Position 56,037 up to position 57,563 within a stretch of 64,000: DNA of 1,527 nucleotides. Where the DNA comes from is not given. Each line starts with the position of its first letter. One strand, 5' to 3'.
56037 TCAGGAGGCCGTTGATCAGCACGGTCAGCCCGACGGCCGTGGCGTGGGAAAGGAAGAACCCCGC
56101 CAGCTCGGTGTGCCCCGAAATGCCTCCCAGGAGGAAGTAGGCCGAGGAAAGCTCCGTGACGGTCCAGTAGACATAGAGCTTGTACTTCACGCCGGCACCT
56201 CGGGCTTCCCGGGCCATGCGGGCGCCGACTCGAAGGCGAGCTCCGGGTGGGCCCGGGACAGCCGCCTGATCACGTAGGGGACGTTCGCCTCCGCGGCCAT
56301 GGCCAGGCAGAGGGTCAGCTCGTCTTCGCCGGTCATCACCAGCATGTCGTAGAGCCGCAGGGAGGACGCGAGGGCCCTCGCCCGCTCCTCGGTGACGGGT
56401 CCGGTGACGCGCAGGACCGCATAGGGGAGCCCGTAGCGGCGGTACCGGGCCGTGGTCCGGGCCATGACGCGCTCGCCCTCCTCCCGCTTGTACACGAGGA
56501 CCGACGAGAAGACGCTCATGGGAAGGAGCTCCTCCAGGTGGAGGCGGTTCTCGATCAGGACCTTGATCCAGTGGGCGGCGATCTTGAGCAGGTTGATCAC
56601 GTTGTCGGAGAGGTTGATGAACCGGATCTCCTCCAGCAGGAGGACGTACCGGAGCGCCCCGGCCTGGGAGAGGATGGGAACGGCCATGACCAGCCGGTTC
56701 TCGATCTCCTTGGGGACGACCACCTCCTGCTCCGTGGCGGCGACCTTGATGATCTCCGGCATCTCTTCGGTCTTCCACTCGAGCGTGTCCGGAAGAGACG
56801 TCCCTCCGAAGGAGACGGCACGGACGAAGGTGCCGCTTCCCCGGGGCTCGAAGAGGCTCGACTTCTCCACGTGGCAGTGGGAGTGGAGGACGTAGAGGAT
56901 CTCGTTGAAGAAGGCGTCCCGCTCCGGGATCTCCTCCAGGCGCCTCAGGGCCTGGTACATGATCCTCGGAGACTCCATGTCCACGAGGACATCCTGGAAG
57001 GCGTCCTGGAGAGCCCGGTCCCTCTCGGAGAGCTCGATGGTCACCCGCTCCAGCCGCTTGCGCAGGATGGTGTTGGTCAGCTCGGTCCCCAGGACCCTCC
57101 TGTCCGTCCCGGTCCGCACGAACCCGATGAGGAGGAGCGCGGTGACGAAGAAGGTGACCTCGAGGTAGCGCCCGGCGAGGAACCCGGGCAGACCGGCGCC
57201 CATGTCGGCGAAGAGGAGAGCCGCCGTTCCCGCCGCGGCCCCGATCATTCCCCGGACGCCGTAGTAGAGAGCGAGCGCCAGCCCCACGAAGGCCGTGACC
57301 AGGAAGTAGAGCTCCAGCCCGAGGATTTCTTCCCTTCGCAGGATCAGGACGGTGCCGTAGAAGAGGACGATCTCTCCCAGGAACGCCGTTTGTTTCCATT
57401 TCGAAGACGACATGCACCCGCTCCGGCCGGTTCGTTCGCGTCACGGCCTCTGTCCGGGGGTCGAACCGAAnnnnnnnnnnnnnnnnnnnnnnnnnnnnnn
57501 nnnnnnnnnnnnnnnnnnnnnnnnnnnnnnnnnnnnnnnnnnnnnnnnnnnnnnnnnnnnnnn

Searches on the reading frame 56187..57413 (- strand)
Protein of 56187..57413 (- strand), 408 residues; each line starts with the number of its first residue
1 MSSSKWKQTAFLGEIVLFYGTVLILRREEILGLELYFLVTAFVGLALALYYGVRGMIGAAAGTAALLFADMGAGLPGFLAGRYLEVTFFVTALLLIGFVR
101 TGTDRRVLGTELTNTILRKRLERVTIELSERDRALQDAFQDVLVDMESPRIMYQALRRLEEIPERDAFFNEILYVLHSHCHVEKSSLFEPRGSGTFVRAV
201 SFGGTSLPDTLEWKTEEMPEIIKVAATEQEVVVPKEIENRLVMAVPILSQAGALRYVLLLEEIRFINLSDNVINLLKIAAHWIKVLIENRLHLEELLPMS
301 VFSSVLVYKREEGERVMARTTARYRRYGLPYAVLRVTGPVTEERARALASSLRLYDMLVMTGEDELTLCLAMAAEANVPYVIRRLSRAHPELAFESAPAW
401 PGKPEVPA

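Call 4: search_protein_families(library=pfam, proteins=[window:56187-57413:-], max_evalue=0.01)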
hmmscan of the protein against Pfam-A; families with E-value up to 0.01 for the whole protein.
window:56187-57413:- (408 aa): 1 family
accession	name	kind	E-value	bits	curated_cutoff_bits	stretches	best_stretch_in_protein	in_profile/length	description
PF03842.18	Silic_transp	-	0.0059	15.4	26.8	1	50-110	289-351/513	Silicon transporter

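Call 9: find_homologous_proteins(query=window:56187-57413:-, max_evalue=0.00001)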
Query window:56187-57413:- (408 aa): 55 proteins with E <= 0.00001 among 8000 candidates.
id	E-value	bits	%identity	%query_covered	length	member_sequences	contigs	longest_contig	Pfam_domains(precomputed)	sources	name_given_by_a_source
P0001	1.5e-260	882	100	100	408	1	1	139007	-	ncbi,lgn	-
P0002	1.2e-252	856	98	100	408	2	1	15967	-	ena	-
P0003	4.4e-252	854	97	100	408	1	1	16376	-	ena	-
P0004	5.3e-251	851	97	100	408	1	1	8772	-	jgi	-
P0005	8.0e-251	850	97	100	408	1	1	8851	-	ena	-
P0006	2.7e-231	786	89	100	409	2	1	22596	-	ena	-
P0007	1.9e-225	766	87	100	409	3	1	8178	-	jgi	jgi:hypothetical protein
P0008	7.0e-215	732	82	99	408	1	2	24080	-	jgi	jgi:hypothetical protein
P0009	2.5e-205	700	79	99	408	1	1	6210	-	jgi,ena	-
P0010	5.2e-204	696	80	97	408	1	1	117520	-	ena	-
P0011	3.4e-201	687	78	99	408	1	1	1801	-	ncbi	-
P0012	1.2e-199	681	76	99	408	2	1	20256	-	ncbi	-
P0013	6.8e-196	669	77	98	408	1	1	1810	-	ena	-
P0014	6.9e-195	666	77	98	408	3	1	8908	-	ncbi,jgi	ncbi:MAG: hypothetical protein PVG49_14840 [Desulfobacteraceae bacterium]|jgi:hypothetical protein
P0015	4.4e-192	657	75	98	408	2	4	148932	-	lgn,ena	-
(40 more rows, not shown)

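Call 12: find_related_loci(query=A1, collection=genome_contigs, flank=10000)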
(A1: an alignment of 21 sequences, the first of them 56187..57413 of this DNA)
Query A1 (408 aa) in genome_contigs; peptide patterns used: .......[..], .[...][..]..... (x = any residue, [..] = any of these).
54 stretches matched a pattern; 18 encode a relative of the query (tblastn E <= 1e-3); 17 distinct loci.
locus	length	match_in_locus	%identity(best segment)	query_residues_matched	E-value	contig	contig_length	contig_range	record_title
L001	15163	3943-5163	89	1-406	0e+0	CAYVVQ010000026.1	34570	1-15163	MAG TPA_asm: uncultured Desulfobacterales bacterium isolate binchicken_co8_385 genome assembly, contig: NODE_1473_length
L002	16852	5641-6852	76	1-404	0e+0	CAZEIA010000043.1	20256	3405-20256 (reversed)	MAG TPA_asm: uncultured Desulfobacterales bacterium isolate SRP332253_co1_250 genome assembly, contig: NODE_4218_length_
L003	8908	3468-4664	77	1-399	0e+0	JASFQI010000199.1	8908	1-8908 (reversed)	MAG: Desulfobacteraceae bacterium isolate D0819S20remetaG_Bin_281 D0819S20remetaG_FD_scaffold_1252_c1, whole genome shot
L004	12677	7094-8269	45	1-392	2e-121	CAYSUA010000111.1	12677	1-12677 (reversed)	MAG TPA_asm: uncultured Desulfobacteraceae bacterium isolate SRP200020_co7_102 genome assembly, contig: NODE_3536_length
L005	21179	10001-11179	45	1-393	8e-118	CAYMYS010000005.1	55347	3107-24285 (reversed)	MAG TPA_asm: uncultured Syntrophaceae bacterium isolate binchicken_co181_524 genome assembly, contig: NODE_612_length_55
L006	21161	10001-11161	44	11-397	2e-113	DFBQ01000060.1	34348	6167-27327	MAG TPA_asm: Deltaproteobacteria bacterium UBA3076 UBA3076_contig_180, whole genome shotgun sequence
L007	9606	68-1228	43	11-397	4e-109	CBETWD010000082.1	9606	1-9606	MAG TPA_asm: uncultured bacterium isolate SRR15668623_binner23_Refined_26 genome assembly, contig: ERZ26872896.1634, who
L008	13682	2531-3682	41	14-397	2e-108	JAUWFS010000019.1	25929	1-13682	MAG: Deltaproteobacteria bacterium isolate CSMAG_2222 CSMAG_2222_k141_309571_length_25929_cov_16.7767, whole genome shot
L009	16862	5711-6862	42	14-397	8e-108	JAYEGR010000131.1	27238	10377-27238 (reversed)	MAG: Thermodesulfobacteriota bacterium isolate MAG241 MAG241_131, whole genome shotgun sequence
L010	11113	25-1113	42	35-397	1e-104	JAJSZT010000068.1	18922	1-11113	MAG: Deltaproteobacteria bacterium isolate CR9063A Ga0402054_121, whole genome shotgun sequence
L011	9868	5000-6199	40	7-402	6e-104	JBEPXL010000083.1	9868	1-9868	MAG: Desulfobacteraceae bacterium isolate 02_S197.metabat2_refined.021 NODE_2371_length_9868_cov_1.710913, whole genome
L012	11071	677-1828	41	14-397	6e-101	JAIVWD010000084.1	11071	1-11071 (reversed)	MAG: Deltaproteobacteria bacterium isolate HYP3_UM_29 NODE_1129_length_11071_cov_1.899306, whole genome shotgun sequence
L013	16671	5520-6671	41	14-397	6e-101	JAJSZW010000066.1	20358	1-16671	MAG: Deltaproteobacteria bacterium isolate SM7059A Ga0402080_108, whole genome shotgun sequence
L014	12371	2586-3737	41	14-397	3e-100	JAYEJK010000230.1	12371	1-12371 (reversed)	MAG: Thermodesulfobacteriota bacterium isolate MAG165 MAG165_230, whole genome shotgun sequence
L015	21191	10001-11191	39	5-405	2e-92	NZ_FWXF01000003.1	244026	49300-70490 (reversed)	Desulfacinum hydrothermale DSM 13146, whole genome shotgun sequence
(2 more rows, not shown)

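Call 16: search_solved_structures(query=A1, max_evalue=10, show_alignments=2)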
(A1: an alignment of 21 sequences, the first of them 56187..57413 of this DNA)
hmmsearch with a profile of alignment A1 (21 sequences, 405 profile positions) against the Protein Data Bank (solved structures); distinct sequences matched with E-value up to 10: 0.
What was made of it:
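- Tried and rejected: A PelD profile against PDB sequences gave nothing even at E<=10 (call 16).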

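Call 20: search_protein_families(library=ncbifam, proteins=[window:56187-57413:-], max_evalue=0.01)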
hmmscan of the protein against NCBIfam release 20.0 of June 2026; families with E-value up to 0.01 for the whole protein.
window:56187-57413:- (408 aa): 0 families
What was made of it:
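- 56187..57413 (-): PelD variant, 408 aa: N-terminal membrane helices, then GAF, then a short degenerate GGDEF domain (GEDEL) with the I-site R353-x-x-D356 and R384. No sequence-model hit (calls 4, 16, 20).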

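Call 23: predict_structure(alignment_id=A2)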
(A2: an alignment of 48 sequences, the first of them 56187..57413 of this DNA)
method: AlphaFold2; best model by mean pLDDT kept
length: 408 residues; sequences in the alignment: 48
mean_pLDDT: 75.7   pTM: 0.53
mean pLDDT of the five models: 75.7, 74.5, 74.3, 70.8, 67.1
residues with pLDDT >= 90: 58; 70-90: 248; 50-70: 48; < 50: 54
segments of 3 or more residues with pLDDT < 50: 1-3, 106-147, 402-408
pLDDT, mean of each block of 10 residues (from residue 1): 58 88 87 86 90 88 89 83 87 84 52 38 35 36 44 73 84 86 88 85 84 75 74 68 81 84 64 72 79 74 86 83 72 90 88 82 90 77 88 83 43
secondary structure, 60 per line:
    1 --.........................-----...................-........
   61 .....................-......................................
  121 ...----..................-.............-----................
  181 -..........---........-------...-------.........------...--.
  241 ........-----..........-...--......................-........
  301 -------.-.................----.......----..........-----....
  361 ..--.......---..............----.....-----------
elements in order: H3-27 H33-51 H53-81 H83-123 H128-145 H147-159 H165-180 E182-191 E195-202 E210-212 H220-228 E235-237 E240-248 E254-263 H270-291 H293-299 H310-326 E331-337 H342-351 E357-362 E365-371 H375-388 E393-397

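Call 29: fold_search(model_id=the predicted structure, library=pdb)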
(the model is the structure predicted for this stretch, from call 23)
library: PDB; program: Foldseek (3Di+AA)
matches with E <= 10: 1352; with E <= 0.001: 118
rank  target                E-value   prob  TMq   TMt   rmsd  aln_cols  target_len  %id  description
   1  4etz_A                1.7e-09  1.00  0.39  0.52   6.6       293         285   16  Crystal Structure of PelD 158-CT from Pseudomonas aeruginosa PAO1 (released 2012-07-25)
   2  4etz_B                1.6e-08  1.00  0.40  0.52   6.2       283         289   16  Crystal Structure of PelD 158-CT from Pseudomonas aeruginosa PAO1 (released 2012-07-25)
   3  4etx                  1.7e-08  1.00  0.39  0.49   6.3       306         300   16  Crystal Structure of PelD 158-CT from Pseudomonas aeruginosa PAO1 (released 2012-07-25)
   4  4dmz_B                2.0e-08  1.00  0.37  0.50   7.7       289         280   16  PelD 156-455 from Pseudomonas aeruginosa PA14, apo form (released 2012-05-23)
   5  4euv                  2.4e-08  1.00  0.43  0.57   5.5       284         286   16  Crystal Structure of PelD 158-CT from Pseudomonas aeruginosa PAO1, in complex with c-di-GMP, form 1 (released 2012-07-25)
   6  4eu0                  2.5e-08  1.00  0.40  0.54   5.9       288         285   16  Crystal Structure of PelD 158-CT from Pseudomonas aeruginosa PAO1 (released 2012-07-25)
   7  4dmz_A                3.6e-08  1.00  0.40  0.54   5.8       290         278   18  PelD 156-455 from Pseudomonas aeruginosa PA14, apo form (released 2012-05-23)
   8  4dn0                  9.2e-08  1.00  0.39  0.53   5.7       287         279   15  PelD 156-455 from Pseudomonas aeruginosa PA14 in complex with c-di-GMP (released 2012-05-23)
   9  9bkv_A                8.6e-07  1.00  0.24  0.13  19.9       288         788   11  DosP R97A bent form (released 2024-11-20)
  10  9bgv_A                8.6e-07  1.00  0.21  0.12  18.3       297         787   11  DosP R97A straight form (released 2024-11-20)
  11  4zmu_B                1.0e-06  1.00  0.24  0.28  15.0       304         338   10  Dcsbis, a diguanylate cyclase from Pseudomonas aeruginosa (released 2016-05-04)
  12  4zmu_A                1.8e-06  1.00  0.22  0.25  14.7       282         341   12  Dcsbis, a diguanylate cyclase from Pseudomonas aeruginosa (released 2016-05-04)
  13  6et7_A                2.1e-06  1.00  0.22  0.14  24.3       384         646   12  Activated heterodimer of the bacteriophytochrome regulated diguanylyl cyclase variant - S505V A526V - from Idiomarina  (released 2018-06-13)
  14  9ce0_B                2.6e-06  1.00  0.24  0.13  18.2       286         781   10  DosP Apo Bent form (released 2024-11-20)
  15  9cdr_A                2.6e-06  1.00  0.20  0.11  18.0       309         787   13  DosP Apo straight form (released 2024-11-20)
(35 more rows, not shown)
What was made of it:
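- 56187..57413 (-): The eight best PDB matches of the AlphaFold model are P. aeruginosa PelD 156-455, E 1.7e-9 to 9e-8 (calls 23, 29).
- On Pel biosynthetic locus: Fold match to eight PelD chains (call 29).
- Checked: The AlphaFold model's eight best PDB matches are all P. aeruginosa PelD (call 29).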

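Call 37: find_related_loci(query=A2, collection=metagenome_contigs, flank=8000)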
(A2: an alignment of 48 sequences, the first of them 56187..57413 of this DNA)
Query A2 (408 aa) in metagenome_contigs; peptide patterns used: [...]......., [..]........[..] (x = any residue, [..] = any of these).
208 stretches matched a pattern; 34 encode a relative of the query (tblastn E <= 1e-3); 34 distinct loci.
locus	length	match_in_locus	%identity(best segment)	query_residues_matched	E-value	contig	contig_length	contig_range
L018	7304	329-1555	87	1-408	0e+0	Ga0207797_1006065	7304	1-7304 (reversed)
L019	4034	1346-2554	79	1-403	0e+0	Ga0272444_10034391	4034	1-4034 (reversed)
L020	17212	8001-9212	72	1-404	0e+0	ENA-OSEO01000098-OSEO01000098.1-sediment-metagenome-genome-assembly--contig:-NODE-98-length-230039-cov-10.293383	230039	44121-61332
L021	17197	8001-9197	75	1-399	0e+0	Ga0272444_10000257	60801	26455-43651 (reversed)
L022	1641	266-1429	47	12-399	2e-132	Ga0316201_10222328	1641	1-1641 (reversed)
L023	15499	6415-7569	47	3-386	4e-121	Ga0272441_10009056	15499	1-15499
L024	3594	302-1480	45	1-393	1e-122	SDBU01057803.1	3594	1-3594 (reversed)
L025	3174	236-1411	45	1-392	4e-123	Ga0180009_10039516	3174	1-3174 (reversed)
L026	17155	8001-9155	46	3-386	8e-119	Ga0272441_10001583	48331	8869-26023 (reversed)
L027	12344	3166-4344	45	1-393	1e-117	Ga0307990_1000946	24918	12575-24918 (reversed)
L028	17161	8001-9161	44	11-397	2e-113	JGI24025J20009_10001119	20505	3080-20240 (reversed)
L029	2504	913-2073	43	11-397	4e-117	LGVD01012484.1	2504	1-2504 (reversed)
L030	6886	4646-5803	45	7-392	3e-111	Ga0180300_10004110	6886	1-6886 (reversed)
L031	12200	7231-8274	49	44-391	4e-110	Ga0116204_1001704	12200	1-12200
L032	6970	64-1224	43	11-397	9e-110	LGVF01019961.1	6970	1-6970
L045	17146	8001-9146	47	14-395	3e-115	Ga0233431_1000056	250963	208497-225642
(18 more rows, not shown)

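Call 40: search_protein_families(library=pfam, proteins=[L005:8303-9478:+, L026:5908-7548:+, L004:4866-6590:+, L045:4665-7586:+, L015:7294-7665:+, L015:7665-8120:+, L015:8111-9460:-, L006:8544-9908:+], max_evalue=0.001)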
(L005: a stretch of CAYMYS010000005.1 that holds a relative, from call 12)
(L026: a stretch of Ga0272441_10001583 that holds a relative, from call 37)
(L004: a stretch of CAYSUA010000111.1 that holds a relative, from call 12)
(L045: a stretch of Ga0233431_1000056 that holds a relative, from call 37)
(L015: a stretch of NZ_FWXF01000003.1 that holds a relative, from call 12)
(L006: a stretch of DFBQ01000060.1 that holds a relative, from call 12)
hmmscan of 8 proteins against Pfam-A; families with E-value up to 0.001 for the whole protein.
L005:8303-9478:+ (392 aa): 2 families
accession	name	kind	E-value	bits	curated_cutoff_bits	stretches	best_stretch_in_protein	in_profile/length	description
PF07228.17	SpoIIE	-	1.2e-38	133.5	25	1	189-384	7-191/192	Stage II sporulation protein E (SpoIIE)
PF00072.30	Response_reg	-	9.2e-30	103.5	30.2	1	3-118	1-111/111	Response regulator receiver domain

L026:5908-7548:+ (547 aa): 3 families
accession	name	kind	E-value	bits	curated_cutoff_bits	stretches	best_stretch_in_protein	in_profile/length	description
PF07228.17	SpoIIE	-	2.7e-38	132.3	25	1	205-404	3-191/192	Stage II sporulation protein E (SpoIIE)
PF00072.30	Response_reg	-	6.2e-28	97.6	30.2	1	23-137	1-110/111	Response regulator receiver domain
PF13581.12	HATPase_c_2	-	2.9e-16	60.1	27.4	1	415-530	2-119/127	Histidine kinase-like ATPase domain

L004:4866-6590:+ (575 aa): 3 families
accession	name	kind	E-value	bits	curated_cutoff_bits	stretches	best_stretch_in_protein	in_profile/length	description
PF07228.17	SpoIIE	-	1.8e-36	126.3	25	1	236-426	6-187/192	Stage II sporulation protein E (SpoIIE)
PF00072.30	Response_reg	-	1.2e-27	96.7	30.2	1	7-113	1-104/111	Response regulator receiver domain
PF13581.12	HATPase_c_2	-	4.2e-20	72.5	27.4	1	447-572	2-127/127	Histidine kinase-like ATPase domain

L045:4665-7586:+ (974 aa): 11 families
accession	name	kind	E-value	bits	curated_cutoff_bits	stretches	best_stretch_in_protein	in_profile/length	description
PF07228.17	SpoIIE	-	3e-40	138.6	25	1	629-827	2-191/192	Stage II sporulation protein E (SpoIIE)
PF00989.32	PAS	-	2.1e-37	128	22.6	3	454-565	1-113/113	PAS fold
PF13426.13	PAS_9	-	1e-36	125.7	27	3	337-441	2-103/103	PAS domain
PF00072.30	Response_reg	-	3.9e-25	88.6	30.2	1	25-128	1-102/111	Response regulator receiver domain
PF13188.13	PAS_8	-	5.5e-22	77.3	21.8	3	201-258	1-57/65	PAS domain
PF08448.16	PAS_4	-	1.9e-20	73.5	23.1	3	207-316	1-110/110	PAS fold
PF13581.12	HATPase_c_2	-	1.6e-15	57.7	27.4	1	844-968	2-126/127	Histidine kinase-like ATPase domain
PF08447.18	PAS_3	-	3.2e-15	56.6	25.6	2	477-549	2-75/89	PAS fold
PF24820.1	Diguanyl_cycl_sensor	-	2.8e-09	37.3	28.1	1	334-438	4-109/109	Diguanylate cyclase-like sensor domain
PF08670.17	MEKHLA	-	8.8e-05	22.9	23.7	1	186-291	15-119/143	MEKHLA domain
PF05622.17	HOOK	-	0.00071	18.9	35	0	142-220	344-425/514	HOOK protein coiled-coil region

L015:7294-7665:+ (124 aa): 2 families
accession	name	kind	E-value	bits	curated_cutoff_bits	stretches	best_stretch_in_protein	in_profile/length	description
PF01740.26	STAS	-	1.8e-23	82.7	22.6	1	18-114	7-104/106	STAS domain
PF13466.11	STAS_2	-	3.4e-13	50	29.2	1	25-104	2-80/80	STAS domain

L015:7665-8120:+ (152 aa): 2 families
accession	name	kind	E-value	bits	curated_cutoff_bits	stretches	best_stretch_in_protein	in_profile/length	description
PF13581.12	HATPase_c_2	-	3.3e-18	66.3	27.4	1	28-148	3-125/127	Histidine kinase-like ATPase domain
PF02518.31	HATPase_c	-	1.6e-06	29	26.4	1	59-148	5-105/111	Histidine kinase-, DNA gyrase B-, and HSP90-like ATPase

L015:8111-9460:- (450 aa): 2 families
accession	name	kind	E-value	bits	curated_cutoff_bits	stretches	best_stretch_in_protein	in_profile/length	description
PF07228.17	SpoIIE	-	1.1e-43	149.8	25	1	203-429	2-190/192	Stage II sporulation protein E (SpoIIE)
PF00072.30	Response_reg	-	5.2e-29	101.1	30.2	1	16-128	1-111/111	Response regulator receiver domain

L006:8544-9908:+ (455 aa): 1 family
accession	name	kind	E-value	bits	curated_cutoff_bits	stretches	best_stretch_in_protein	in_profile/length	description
PF14559.12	TPR_19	-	1.9e-06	28.5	25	1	39-91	3-55/68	Tetratricopeptide repeat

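Call 41: search_protein_families(library=pfam, proteins=[window:56187-57413:-], max_evalue=10)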
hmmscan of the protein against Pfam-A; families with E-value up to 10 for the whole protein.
window:56187-57413:- (408 aa): 2 families
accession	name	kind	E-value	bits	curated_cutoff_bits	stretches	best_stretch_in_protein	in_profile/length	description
PF03842.18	Silic_transp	-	0.0059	15.4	26.8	1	50-110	289-351/513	Silicon transporter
PF12297.13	EVC2_like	-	0.035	13.4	25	1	72-160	63-153/429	Ellis van Creveld protein 2 like protein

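Call 78: search_protein_families(library=pfam, proteins=[L004:4268-4660:+, L045:4028-4441:+, L030:2783-4624:+, L005:15113-16558:+, L005:16558-17202:+], max_evalue=0.01)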
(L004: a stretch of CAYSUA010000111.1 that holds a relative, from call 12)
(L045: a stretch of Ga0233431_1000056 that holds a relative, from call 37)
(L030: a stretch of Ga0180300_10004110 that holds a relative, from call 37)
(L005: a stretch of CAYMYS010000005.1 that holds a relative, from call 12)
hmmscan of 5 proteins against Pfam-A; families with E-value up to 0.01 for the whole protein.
L004:4268-4660:+ (131 aa): 1 family
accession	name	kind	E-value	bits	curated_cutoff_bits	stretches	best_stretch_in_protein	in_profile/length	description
PF01726.22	LexA_DNA_bind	-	0.00083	19.5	23.7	1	22-62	20-61/65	LexA DNA binding domain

L045:4028-4441:+ (138 aa): 0 families

L030:2783-4624:+ (614 aa): 6 families
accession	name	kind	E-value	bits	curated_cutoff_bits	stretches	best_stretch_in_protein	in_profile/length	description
PF13428.12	TPR_14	-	4.7e-10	39.6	23.5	1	277-312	3-38/44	Tetratricopeptide repeat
PF13432.12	TPR_16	-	5.3e-08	33.6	32.7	1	180-239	4-63/65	Tetratricopeptide repeat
PF05036.18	SPOR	-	7.5e-07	29.8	21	1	40-94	3-55/76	SPOR domain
PF14559.12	TPR_19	-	1.9e-06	28.6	25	1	194-250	12-68/68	Tetratricopeptide repeat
PF07719.23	TPR_2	-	1.3e-05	25.3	27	1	277-308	3-34/34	Tetratricopeptide repeat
PF13371.12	TPR_9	-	5.9e-05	23.4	35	0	217-268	5-56/73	Tetratricopeptide repeat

L005:15113-16558:+ (482 aa): 10 families
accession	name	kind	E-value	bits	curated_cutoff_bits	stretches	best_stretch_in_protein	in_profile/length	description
PF13426.13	PAS_9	-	5.6e-22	78.4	27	2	155-248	9-102/103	PAS domain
PF08447.18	PAS_3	-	8.8e-18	64.8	25.6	2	38-110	4-78/89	PAS fold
PF00989.32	PAS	-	1.7e-16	60.7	22.6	2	141-234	5-99/113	PAS fold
PF07730.19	HisKA_3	-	1.7e-12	48.1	24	1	278-343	1-66/68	Histidine kinase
PF02518.31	HATPase_c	-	3e-12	47.4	26.4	1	386-475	4-109/111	Histidine kinase-, DNA gyrase B-, and HSP90-like ATPase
PF08448.16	PAS_4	-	2.4e-08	34.6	23.1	1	31-125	13-108/110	PAS fold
PF24820.1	Diguanyl_cycl_sensor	-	8.1e-05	23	28.1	0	157-236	17-101/109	Diguanylate cyclase-like sensor domain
PF13589.12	HATPase_c_3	-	0.0006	20.3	25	1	400-466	14-76/137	Histidine kinase-, DNA gyrase B-, and HSP90-like ATPase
PF13188.13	PAS_8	-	0.00081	19.6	21.8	0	141-191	5-57/65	PAS domain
PF13581.12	HATPase_c_2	-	0.0013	19.1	27.4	1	377-437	21-85/127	Histidine kinase-like ATPase domain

L005:16558-17202:+ (215 aa): 5 families
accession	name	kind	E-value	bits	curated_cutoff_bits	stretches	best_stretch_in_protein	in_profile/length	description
PF00072.30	Response_reg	-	2.3e-31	108.7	30.2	1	9-121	1-111/111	Response regulator receiver domain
PF00196.25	GerE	-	5.6e-17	61.5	23.5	1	153-208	2-57/57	Bacterial regulatory proteins, luxR family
PF08281.18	Sigma70_r4_2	-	0.0015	18.6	25.7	1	152-195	9-53/54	Sigma-70, region 4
PF17469.8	GP68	-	0.0029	18.2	25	0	63-98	26-61/76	Gp68-like predicted RNA polymerase component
PF04545.22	Sigma70_r4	-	0.0094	15.9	24.1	0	153-197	4-49/50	Sigma-70, region 4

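Call 83: search_protein_representatives(alignment_id=A2)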
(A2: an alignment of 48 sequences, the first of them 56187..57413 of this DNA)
Query: 48 sequences, 405 profile positions. Proteins with E-value up to 0.001 (for the whole library): 198; up to 1e-10: 39; up to 1e-30: 19. The best 150 are listed.
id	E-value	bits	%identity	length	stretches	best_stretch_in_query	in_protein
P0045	3.6e-179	612.5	-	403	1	1-400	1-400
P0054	1.7e-154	531.2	-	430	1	5-401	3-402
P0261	6.5e-154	529.3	-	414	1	8-397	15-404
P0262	1.1e-145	502.2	-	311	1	93-400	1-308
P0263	2.8e-143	494.3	-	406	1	9-398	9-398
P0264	1.1e-125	436.3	-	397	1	11-397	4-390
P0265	6.3e-76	272.4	-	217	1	204-401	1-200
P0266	2.8e-56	207.7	-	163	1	252-400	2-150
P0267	4.1e-46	174.2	-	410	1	4-397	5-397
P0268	5.8e-45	170.5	-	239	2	93-169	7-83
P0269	1.4e-40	156.0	-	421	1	6-400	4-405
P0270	1.3e-38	149.5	-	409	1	5-389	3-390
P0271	6.5e-38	147.2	-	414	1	4-374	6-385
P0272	6.0e-37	144.1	-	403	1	12-388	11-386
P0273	7.6e-36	140.4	-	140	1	2-132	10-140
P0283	2.1e-16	76.4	-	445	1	30-389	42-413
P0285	5.8e-15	71.7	-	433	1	8-388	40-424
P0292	1.9e-12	63.4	-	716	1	7-388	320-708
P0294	3.1e-12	62.7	-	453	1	17-339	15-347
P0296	2.7e-11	59.6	-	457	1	48-388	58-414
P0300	4.3e-10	55.6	-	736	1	19-395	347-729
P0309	8.5e-09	51.4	-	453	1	52-393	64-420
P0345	1.2e-06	44.3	-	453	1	45-394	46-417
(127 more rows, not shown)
